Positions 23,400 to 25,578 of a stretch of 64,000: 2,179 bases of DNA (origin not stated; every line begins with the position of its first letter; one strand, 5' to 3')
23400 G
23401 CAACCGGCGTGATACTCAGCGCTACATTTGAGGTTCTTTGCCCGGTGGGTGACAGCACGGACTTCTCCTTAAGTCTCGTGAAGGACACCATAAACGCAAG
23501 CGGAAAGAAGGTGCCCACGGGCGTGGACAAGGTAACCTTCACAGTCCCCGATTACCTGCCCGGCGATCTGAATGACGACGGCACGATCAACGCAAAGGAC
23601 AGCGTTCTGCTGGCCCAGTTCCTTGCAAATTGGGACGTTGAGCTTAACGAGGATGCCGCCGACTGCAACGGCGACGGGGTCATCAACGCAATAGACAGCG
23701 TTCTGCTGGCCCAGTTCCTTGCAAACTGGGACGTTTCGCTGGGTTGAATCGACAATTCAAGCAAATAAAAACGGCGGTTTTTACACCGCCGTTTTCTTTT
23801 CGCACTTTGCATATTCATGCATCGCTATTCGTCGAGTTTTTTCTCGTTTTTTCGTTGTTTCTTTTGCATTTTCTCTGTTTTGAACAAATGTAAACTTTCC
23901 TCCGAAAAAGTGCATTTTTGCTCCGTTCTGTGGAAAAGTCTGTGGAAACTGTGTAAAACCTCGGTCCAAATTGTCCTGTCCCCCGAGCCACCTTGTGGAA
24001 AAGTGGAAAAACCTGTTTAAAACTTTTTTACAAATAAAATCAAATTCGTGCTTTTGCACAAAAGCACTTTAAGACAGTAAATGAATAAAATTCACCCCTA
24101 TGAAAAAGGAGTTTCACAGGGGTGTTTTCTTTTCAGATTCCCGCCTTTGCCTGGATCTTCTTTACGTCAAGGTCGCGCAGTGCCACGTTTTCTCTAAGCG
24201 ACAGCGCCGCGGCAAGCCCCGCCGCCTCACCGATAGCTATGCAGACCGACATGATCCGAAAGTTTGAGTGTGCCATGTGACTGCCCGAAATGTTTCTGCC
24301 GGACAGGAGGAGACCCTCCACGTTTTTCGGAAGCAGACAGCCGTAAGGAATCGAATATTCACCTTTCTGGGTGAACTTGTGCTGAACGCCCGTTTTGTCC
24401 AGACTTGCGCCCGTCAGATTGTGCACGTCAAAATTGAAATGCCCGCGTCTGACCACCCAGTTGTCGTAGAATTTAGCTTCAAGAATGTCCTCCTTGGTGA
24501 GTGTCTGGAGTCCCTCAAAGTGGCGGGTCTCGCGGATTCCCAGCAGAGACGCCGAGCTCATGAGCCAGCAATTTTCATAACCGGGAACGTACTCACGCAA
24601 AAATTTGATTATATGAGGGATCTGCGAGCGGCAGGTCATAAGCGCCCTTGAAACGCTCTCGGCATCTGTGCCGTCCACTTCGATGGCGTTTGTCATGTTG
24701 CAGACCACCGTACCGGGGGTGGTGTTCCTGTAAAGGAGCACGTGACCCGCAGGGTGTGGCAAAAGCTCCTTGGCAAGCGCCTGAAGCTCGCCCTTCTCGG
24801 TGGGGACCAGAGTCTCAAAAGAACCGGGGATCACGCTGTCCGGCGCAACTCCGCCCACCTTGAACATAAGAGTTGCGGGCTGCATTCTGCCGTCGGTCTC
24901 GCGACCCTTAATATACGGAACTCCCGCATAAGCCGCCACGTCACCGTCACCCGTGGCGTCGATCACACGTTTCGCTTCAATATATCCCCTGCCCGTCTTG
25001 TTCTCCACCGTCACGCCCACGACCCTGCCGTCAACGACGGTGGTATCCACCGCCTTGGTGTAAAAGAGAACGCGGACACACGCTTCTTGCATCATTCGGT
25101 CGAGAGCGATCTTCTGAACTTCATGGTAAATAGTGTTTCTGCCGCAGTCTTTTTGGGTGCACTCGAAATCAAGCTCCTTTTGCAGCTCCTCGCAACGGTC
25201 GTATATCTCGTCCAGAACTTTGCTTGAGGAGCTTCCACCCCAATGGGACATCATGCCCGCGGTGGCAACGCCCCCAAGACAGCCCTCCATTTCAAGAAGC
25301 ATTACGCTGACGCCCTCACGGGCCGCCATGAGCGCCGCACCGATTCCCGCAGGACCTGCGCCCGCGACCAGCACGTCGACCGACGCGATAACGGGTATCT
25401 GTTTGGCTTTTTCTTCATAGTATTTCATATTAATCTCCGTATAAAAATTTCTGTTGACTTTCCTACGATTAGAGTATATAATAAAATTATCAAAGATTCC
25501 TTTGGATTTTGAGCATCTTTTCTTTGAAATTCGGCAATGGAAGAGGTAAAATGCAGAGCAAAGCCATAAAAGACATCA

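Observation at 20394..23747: Scaffoldin-like protein carrying three cohesin-like modules and its own dockerin, with eight Listeria-Bacteroides repeats instead of CBMs or enzymes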

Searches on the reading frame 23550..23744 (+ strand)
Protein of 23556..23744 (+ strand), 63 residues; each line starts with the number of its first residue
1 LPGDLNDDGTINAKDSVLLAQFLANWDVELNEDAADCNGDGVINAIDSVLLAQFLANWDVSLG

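Call 6: search_protein_families(library=pfam, proteins=[window:23556-23744:+], max_evalue=10)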
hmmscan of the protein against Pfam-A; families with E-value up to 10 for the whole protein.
seq(63 aa): 5 families
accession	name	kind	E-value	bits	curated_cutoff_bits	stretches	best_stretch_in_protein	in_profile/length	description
PF00404.24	Dockerin_1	-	1.2e-12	48.2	22.9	1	2-55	1-56/57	Dockerin type I domain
PF02456.21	Adeno_IVa2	-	0.064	12.5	21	1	21-55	133-167/370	Adenovirus IVa2 protein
PF00036.39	EF-hand_1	-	0.32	11.1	25.4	1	34-44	8-18/29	EF hand domain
PF13202.12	EF-hand_5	-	0.5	10.4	25.9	2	33-45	6-18/25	EF hand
PF13405.12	EF-hand_6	-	2.3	8.6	25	0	34-45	8-19/30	EF-hand domain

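Call 54: find_related_loci(query=A7, collection=metagenome_contigs, flank=6000)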
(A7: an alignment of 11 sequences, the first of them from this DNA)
Query A7 (65 aa) in metagenome_contigs; peptide patterns used: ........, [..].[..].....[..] (x = any residue, [..] = any of these).
370 stretches matched a pattern; 79 encode a relative of the query (tblastn E <= 1e-3); 78 distinct loci.
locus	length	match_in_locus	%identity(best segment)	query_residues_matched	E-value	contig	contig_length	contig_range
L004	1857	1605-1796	67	2-65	2e-26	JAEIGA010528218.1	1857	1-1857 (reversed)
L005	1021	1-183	77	5-65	2e-26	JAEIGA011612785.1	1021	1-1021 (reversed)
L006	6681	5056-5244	62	3-65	4e-24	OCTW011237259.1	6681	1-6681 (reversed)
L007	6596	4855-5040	68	5-65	1e-21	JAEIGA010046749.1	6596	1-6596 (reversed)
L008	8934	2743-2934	53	2-65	3e-21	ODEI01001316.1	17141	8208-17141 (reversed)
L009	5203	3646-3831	53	4-65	7e-21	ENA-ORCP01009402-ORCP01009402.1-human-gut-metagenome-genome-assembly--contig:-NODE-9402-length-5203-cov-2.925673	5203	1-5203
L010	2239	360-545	64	5-65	1e-20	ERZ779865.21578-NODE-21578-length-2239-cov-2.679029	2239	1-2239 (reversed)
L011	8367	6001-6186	53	4-65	2e-20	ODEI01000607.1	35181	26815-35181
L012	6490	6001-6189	54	3-65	7e-20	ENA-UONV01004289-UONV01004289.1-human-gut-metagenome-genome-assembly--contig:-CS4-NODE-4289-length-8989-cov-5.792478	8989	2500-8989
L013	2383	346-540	55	5-65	3e-18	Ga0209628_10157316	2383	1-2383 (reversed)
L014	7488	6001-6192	48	2-65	5e-18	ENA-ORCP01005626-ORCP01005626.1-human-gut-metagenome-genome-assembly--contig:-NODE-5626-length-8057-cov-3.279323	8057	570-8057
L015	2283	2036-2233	51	1-65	6e-18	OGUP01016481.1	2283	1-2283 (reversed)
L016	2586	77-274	55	2-65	9e-18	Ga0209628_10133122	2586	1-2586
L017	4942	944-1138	48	2-65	1e-16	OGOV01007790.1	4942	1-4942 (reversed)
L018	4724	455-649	48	2-65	8e-17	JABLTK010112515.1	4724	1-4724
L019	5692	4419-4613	48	2-65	1e-16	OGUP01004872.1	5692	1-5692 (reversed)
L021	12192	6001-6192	48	1-64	5e-16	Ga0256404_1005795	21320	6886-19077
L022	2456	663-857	48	2-65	5e-16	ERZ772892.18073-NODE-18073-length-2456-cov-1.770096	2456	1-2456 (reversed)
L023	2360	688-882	49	2-65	8e-16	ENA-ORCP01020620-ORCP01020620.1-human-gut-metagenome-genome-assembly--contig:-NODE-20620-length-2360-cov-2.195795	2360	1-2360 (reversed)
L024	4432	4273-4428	54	2-53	1e-14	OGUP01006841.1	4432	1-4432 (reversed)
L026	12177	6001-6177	47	2-60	6e-14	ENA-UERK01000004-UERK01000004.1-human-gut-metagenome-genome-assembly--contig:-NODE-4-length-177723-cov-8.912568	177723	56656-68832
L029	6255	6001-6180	52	5-60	1e-12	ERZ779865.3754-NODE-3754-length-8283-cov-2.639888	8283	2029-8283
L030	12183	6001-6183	43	5-64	1e-10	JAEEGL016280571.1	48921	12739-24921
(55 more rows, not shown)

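Call 57: search_protein_families(library=pfam, proteins=[L004:873-1796:+, L006:2512-5244:+, L007:3817-5358:+, L015:719-2233:+, L008:1396-2937:+, L009:1534-3834:+, L012:3727-6192:+, L014:3496-6192:+, L021:5491-10545:+, L026:3940-6252:+], max_evalue=0.001)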
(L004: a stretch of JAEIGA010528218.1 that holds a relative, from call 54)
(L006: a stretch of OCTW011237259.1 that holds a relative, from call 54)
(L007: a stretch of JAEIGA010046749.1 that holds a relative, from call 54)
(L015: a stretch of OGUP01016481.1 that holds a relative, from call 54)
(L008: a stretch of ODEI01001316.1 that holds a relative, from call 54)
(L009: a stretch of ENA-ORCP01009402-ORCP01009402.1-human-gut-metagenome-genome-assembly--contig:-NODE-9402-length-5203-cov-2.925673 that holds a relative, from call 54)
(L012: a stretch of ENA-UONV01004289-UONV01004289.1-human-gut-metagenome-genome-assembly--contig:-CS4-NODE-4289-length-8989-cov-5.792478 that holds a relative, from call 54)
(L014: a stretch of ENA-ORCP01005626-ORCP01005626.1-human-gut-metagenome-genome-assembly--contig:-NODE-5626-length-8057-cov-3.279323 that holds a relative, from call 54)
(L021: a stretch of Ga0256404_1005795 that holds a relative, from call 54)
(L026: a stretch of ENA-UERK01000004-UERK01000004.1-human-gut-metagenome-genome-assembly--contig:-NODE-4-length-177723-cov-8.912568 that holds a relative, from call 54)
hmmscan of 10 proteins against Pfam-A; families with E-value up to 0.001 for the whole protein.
L004:873-1796:+ (308 aa): 3 families
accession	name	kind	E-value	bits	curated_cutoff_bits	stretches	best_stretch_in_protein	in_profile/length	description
PF13472.12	Lipase_GDSL_2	-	1.5e-16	61.9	32.9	1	49-225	1-176/178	GDSL-like Lipase/Acylhydrolase family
PF00404.24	Dockerin_1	-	3.9e-12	46.6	22.9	1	247-300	1-56/57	Dockerin type I domain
PF00657.28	Lipase_GDSL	-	2.6e-05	24.9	23.6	1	113-231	81-207/208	GDSL-like Lipase/Acylhydrolase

L006:2512-5244:+ (911 aa): 2 families
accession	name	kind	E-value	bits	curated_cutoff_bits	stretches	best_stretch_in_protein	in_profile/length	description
PF00404.24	Dockerin_1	-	3.6e-10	40.3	22.9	1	850-903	1-56/57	Dockerin type I domain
PF00963.24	Cohesin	-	2.8e-09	37.7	24.1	1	719-845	2-139/139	Cohesin domain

L007:3817-5358:+ (514 aa): 2 families
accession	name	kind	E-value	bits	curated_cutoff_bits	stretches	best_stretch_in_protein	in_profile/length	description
PF00404.24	Dockerin_1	-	4.4e-15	56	22.9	1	346-400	1-56/57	Dockerin type I domain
PF13306.12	LRR_5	-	1.8e-09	38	27.7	1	449-490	22-62/127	BspA type Leucine rich repeat region (6 copies)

L015:719-2233:+ (505 aa): 3 families
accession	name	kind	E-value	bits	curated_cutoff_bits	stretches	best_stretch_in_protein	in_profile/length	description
PF00404.24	Dockerin_1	-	9.5e-15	55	22.9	1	443-496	1-56/57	Dockerin type I domain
PF00963.24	Cohesin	-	3.3e-14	53.7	24.1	1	302-418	5-120/139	Cohesin domain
PF18887.5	MBG_3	-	1.1e-08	35.5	25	1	79-147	5-71/72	MBG domain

L008:1396-2937:+ (514 aa): 2 families
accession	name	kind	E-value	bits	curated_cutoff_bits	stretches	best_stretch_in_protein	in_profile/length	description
PF13306.12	LRR_5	-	3.2e-49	166.5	27.7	2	145-256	1-110/127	BspA type Leucine rich repeat region (6 copies)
PF00404.24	Dockerin_1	-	1.7e-14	54.2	22.9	1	452-505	1-56/57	Dockerin type I domain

L009:1534-3834:+ (767 aa): 2 families
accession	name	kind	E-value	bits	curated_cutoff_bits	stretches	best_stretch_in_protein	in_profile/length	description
PF13306.12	LRR_5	-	1.8e-59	199.7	27.7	5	487-576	3-89/127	BspA type Leucine rich repeat region (6 copies)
PF00404.24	Dockerin_1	-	1.9e-15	57.2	22.9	1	705-758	1-56/57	Dockerin type I domain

L012:3727-6192:+ (822 aa): 6 families
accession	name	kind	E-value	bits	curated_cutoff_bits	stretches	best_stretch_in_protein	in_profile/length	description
PF19789.6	DUF6273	-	1.9e-15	57.6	23.5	1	485-625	20-171/172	Domain of unknown function (DUF6273)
PF00404.24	Dockerin_1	-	2.7e-15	56.7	22.9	1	760-813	1-56/57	Dockerin type I domain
PF13306.12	LRR_5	-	7.1e-09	36.1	27.7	1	65-126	5-64/127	BspA type Leucine rich repeat region (6 copies)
PF13202.12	EF-hand_5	-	4e-06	26.5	25.9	0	762-777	9-24/25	EF hand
PF00036.39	EF-hand_1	-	0.00011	21.9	25.4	0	792-809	8-25/29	EF hand domain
PF13405.12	EF-hand_6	-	0.00054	19.9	25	0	793-809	9-25/30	EF-hand domain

L014:3496-6192:+ (899 aa): 3 families
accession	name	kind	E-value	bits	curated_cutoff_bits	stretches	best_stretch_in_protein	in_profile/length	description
PF00404.24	Dockerin_1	-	2e-16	60.4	22.9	1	839-891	2-56/57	Dockerin type I domain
PF18657.6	YDG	-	1.1e-09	38.8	25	1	651-727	4-83/85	YDG domain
PF14262.12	Cthe_2159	-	5e-06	26.4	25.8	0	175-344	31-176/262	Carbohydrate-binding domain-containing protein Cthe_2159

L021:5491-10545:+ (1685 aa): 3 families
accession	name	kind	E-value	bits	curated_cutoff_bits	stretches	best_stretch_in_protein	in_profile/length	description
PF09479.16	Flg_new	-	6.9e-26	90.6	27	2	1303-1370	1-65/65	Listeria-Bacteroides repeat domain (List_Bact_rpt)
PF13306.12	LRR_5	-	4.1e-14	53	27.7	1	1009-1100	4-96/127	BspA type Leucine rich repeat region (6 copies)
PF00404.24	Dockerin_1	-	2.7e-11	43.9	22.9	1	174-226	1-55/57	Dockerin type I domain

L026:3940-6252:+ (771 aa): 1 family
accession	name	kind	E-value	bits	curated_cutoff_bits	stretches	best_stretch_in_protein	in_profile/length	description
PF00404.24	Dockerin_1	-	2.7e-12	47.1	22.9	1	690-743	1-56/57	Dockerin type I domain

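Call 73: search_protein_families(library=pfam, proteins=[L017:656-1141:+, L022:261-860:+, L023:229-885:+, L024:1561-4431:+, L029:5488-6216:+, L030:4162-6201:+, L010:3-545:+, L013:1-540:+, L018:2-652:+, L019:378-4616:+], max_evalue=0.001)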
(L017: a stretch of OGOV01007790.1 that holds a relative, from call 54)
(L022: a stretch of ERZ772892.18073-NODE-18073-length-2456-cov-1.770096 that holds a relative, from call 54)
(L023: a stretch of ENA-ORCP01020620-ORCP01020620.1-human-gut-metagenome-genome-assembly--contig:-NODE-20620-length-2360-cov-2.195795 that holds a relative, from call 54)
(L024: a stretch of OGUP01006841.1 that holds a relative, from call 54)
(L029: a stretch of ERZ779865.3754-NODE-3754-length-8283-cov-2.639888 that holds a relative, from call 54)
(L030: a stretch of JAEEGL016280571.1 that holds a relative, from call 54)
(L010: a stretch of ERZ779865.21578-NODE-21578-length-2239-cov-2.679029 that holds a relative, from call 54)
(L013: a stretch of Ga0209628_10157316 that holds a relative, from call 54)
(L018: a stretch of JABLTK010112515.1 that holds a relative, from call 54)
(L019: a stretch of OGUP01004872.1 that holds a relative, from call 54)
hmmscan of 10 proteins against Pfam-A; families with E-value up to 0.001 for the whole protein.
L017:656-1141:+ (162 aa): 1 family
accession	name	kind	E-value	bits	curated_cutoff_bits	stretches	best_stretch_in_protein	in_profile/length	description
PF00404.24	Dockerin_1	-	5e-09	36.7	22.9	1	113-153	14-56/57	Dockerin type I domain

L022:261-860:+ (200 aa): 1 family
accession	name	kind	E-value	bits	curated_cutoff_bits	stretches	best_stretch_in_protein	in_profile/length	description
PF00404.24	Dockerin_1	-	1.6e-09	38.3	22.9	1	151-191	14-56/57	Dockerin type I domain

L023:229-885:+ (219 aa): 2 families
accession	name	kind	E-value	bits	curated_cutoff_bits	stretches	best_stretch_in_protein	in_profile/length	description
PF00404.24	Dockerin_1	-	1.6e-09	38.2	22.9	1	170-210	14-56/57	Dockerin type I domain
PF13306.12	LRR_5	-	3e-05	24.4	27.7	1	17-61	56-100/127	BspA type Leucine rich repeat region (6 copies)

L024:1561-4431:+ (957 aa): 3 families
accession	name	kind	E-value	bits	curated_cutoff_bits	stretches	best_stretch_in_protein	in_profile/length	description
PF13306.12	LRR_5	-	2.5e-103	341.4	27.7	5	616-711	17-109/127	BspA type Leucine rich repeat region (6 copies)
PF00404.24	Dockerin_1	-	3.4e-13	50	22.9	1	907-956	1-52/57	Dockerin type I domain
PF13855.12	LRR_8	-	5.3e-08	33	27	0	296-336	14-55/61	Leucine rich repeat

L029:5488-6216:+ (243 aa): 2 families
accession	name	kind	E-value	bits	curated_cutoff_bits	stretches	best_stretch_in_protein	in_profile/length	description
PF00963.24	Cohesin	-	2.1e-13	51.1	24.1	1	28-153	2-138/139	Cohesin domain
PF00404.24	Dockerin_1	-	3.8e-08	33.8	22.9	1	171-228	1-56/57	Dockerin type I domain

L030:4162-6201:+ (680 aa): 1 family
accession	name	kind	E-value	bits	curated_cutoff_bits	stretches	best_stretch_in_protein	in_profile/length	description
PF00404.24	Dockerin_1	-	8.7e-10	39.1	22.9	1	613-667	1-56/57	Dockerin type I domain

L010:3-545:+ (181 aa): 5 families
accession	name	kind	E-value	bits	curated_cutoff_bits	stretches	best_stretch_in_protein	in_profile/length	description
PF13306.12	LRR_5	-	7e-32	110.4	27.7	1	1-91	1-89/127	BspA type Leucine rich repeat region (6 copies)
PF00404.24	Dockerin_1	-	3e-15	56.6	22.9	1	119-172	1-56/57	Dockerin type I domain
PF13855.12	LRR_8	-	1.2e-07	31.8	27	1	1-42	14-56/61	Leucine rich repeat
PF13202.12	EF-hand_5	-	6.3e-05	22.7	25.9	0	150-162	6-18/25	EF hand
PF00036.39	EF-hand_1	-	0.00012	21.8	25.4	0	121-132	10-21/29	EF hand domain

L013:1-540:+ (180 aa): 1 family
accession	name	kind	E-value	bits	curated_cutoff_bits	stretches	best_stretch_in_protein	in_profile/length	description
PF00404.24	Dockerin_1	-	1.2e-16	61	22.9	1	118-171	2-56/57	Dockerin type I domain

L018:2-652:+ (217 aa): 1 family
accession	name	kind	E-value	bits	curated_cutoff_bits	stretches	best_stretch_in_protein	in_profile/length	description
PF00404.24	Dockerin_1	-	8.8e-09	35.9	22.9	1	168-208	14-56/57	Dockerin type I domain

L019:378-4616:+ (1413 aa): 6 families
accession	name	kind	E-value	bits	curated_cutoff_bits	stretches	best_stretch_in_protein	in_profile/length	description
PF13306.12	LRR_5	-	1.6e-238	778.3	27.7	9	947-1073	3-126/127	BspA type Leucine rich repeat region (6 copies)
PF13855.12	LRR_8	-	7.3e-35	119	27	0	242-286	11-56/61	Leucine rich repeat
PF00404.24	Dockerin_1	-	2.7e-08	34.3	22.9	1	1364-1404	14-56/57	Dockerin type I domain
PF23952.1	LRR_EndoS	-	8.1e-07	29.7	27.9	0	680-753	15-91/116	Endo-beta-N-acetylglucosaminidase EndoS LRR domain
PF05725.18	FNIP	-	2.1e-05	25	21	0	959-993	6-39/44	FNIP Repeat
PF00207.28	A2M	-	0.00014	22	21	0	724-742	18-36/92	Alpha-2-macroglobulin family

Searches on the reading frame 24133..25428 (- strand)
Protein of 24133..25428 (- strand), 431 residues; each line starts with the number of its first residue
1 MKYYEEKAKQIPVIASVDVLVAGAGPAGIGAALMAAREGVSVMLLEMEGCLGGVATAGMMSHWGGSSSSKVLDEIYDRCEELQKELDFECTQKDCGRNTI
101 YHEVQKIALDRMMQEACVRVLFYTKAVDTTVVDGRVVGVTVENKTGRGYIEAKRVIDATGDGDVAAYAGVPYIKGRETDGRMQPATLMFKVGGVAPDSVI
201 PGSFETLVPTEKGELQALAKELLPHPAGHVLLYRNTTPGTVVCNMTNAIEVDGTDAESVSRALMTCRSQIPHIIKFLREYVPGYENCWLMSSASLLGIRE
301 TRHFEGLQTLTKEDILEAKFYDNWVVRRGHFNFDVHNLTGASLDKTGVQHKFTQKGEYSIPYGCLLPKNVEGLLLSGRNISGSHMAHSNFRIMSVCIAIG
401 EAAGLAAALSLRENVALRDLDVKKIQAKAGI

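Call 18: find_encoding_contigs(protein=window:24133-25428:-, flank=2000, max_places=3)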
Protein window:24133-25428:- (431 aa): no gene with exactly this product is on record in the collection.

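Call 63: list_cluster_members(proteins=[window:24136-25428:-, window:47331-48602:+, window:37740-38999:-, window:54183-56264:-, window:36052-37209:-, window:28145-30160:+, window:26455-27135:+])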
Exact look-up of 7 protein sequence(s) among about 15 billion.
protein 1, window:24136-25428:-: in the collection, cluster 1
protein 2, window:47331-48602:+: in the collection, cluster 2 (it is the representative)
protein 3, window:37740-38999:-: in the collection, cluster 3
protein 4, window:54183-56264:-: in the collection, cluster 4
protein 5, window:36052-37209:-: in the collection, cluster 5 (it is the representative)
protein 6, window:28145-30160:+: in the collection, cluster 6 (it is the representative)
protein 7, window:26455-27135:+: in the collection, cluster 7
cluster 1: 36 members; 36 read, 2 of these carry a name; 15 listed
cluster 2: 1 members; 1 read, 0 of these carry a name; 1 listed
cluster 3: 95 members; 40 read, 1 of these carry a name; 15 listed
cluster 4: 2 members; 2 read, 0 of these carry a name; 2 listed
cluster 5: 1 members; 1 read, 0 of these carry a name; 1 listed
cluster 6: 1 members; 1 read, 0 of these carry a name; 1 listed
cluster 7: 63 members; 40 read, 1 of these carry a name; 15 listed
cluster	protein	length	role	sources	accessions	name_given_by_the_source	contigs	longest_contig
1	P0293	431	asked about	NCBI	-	-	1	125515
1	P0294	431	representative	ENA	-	-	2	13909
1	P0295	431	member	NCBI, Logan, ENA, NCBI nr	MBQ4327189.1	MAG: FAD-dependent oxidoreductase [Clostridia bacterium] | FAD-dependent oxidoreductase [Clostridia bacterium]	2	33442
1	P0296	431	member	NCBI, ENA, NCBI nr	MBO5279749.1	MAG: FAD-dependent oxidoreductase [Clostridia bacterium] | FAD-dependent oxidoreductase [Clostridia bacterium]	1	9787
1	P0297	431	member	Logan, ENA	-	-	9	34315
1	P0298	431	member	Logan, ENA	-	-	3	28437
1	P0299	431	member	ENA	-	-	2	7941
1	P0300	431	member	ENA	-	-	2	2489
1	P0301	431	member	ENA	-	-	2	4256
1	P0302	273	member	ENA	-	-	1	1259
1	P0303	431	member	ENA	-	-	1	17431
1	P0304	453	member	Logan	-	-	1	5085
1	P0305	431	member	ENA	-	-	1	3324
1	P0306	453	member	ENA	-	-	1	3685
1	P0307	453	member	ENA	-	-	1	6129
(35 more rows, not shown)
